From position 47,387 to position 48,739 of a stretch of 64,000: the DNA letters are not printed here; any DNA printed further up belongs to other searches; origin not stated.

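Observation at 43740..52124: Candidate novel biosynthetic cluster: two radical-SAM-like enzymes with non-canonical Cys motifs, ComDE/Ppd-like ThDP decarboxylase, SAM-MTase, PurM-like, TraB-like, DUF2064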

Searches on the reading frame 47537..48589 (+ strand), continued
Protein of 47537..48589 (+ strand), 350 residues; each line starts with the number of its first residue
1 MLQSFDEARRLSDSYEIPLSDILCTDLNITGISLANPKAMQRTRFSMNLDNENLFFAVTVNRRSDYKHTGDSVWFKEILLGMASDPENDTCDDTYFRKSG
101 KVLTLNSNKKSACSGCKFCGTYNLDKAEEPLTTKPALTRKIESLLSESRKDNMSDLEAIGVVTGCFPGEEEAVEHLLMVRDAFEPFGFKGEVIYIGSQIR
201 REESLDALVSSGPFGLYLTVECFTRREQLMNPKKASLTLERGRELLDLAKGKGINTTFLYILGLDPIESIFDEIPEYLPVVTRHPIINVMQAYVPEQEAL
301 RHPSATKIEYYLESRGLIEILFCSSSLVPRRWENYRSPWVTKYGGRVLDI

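Call 95: get_annotated_region(hit=H2, flank=10000)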
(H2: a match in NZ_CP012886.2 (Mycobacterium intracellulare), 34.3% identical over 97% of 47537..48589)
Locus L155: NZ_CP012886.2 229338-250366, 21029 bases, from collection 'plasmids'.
description: Mycobacterium intracellulare subsp. chimaera strain AH16 plasmid unnamed1, complete sequence
organism: Mycobacterium intracellulare (NCBI taxid 222805)
taxonomy: Bacteria; Actinomycetota; Actinomycetes; Mycobacteriales; Mycobacteriaceae; Mycobacterium; Mycobacterium intracellulare
host: -; source: sputum; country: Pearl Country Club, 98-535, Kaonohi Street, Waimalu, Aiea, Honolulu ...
typing (MOB-suite, as given by PLSDB): mobilizable; relaxase MOBP
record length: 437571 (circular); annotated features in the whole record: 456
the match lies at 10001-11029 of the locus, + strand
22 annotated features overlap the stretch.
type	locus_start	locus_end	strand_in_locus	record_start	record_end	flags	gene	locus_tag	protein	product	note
CDS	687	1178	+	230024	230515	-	-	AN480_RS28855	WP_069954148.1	HNH endonuclease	-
CDS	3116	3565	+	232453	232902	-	-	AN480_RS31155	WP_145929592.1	hypothetical protein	-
CDS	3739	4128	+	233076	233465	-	-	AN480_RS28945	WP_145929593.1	hypothetical protein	-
CDS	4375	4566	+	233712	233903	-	-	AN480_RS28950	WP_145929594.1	hypothetical protein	-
CDS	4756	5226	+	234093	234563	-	-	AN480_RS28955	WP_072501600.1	hypothetical protein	-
CDS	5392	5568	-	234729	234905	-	-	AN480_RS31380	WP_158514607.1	hypothetical protein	-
CDS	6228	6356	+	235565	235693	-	-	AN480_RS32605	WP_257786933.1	hypothetical protein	-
CDS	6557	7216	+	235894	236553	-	-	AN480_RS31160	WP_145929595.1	hypothetical protein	-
CDS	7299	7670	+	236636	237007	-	-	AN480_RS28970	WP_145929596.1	hypothetical protein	-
CDS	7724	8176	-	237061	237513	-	-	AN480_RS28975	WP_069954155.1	hypothetical protein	-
CDS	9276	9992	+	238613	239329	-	-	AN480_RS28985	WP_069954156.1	GGDEF domain-containing protein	-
CDS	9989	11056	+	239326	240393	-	-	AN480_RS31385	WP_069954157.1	hypothetical protein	-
CDS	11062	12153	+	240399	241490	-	-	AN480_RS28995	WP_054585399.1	enolase C-terminal domain-like protein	-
CDS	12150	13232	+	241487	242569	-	-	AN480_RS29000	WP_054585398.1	HAD family hydrolase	-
CDS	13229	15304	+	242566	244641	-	-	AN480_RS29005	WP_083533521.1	hypothetical protein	-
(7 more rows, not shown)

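Call 96: get_annotated_region(hit=H3, flank=10000)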
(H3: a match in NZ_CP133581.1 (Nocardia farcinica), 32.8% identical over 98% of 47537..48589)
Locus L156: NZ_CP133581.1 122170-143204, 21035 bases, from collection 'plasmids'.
description: Nocardia farcinica strain HB204 plasmid unnamed1, complete sequence
organism: Nocardia farcinica (NCBI taxid 37329)
taxonomy: Bacteria; Actinomycetota; Actinomycetes; Mycobacteriales; Nocardiaceae; Nocardia; Nocardia farcinica
host: -; source: stool,stool; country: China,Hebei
typing (MOB-suite, as given by PLSDB): mobilizable; relaxase MOBP
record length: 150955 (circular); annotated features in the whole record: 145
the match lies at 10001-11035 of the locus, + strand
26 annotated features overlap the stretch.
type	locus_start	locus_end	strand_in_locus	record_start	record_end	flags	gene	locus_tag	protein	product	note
CDS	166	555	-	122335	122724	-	-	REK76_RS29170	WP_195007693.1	metalloregulator ArsR/SmtB family transcription factor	GO:0006355 - regulation of DNA-templated transcription [Evidence IEA]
CDS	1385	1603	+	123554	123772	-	-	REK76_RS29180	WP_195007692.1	hypothetical protein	-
CDS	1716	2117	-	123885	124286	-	-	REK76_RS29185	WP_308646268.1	DUF397 domain-containing protein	-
CDS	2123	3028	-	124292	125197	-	-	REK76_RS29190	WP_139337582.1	helix-turn-helix transcriptional regulator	-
CDS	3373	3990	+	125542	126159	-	-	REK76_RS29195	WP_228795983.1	hypothetical protein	-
CDS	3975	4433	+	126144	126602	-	-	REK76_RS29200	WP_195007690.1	hypothetical protein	-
CDS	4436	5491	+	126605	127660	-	-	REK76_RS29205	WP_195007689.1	nucleoside hydrolase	-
CDS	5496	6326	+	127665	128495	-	-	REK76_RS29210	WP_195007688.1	hypothetical protein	-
CDS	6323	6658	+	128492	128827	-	-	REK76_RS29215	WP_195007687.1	hypothetical protein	-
CDS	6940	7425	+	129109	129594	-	-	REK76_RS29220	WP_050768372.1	hypothetical protein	-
CDS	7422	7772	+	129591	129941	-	-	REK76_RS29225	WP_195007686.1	hypothetical protein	-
CDS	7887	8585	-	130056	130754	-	pyrF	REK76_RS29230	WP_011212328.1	orotidine-5'-phosphate decarboxylase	GO:0009220 - pyrimidine ribonucleotide biosynthetic process [Evidence IEA]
CDS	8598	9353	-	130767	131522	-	-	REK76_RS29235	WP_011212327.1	GntR family transcriptional regulator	-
CDS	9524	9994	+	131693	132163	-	-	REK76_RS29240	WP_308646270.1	hypothetical protein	-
CDS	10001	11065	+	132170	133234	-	-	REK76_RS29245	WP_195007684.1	radical SAM protein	-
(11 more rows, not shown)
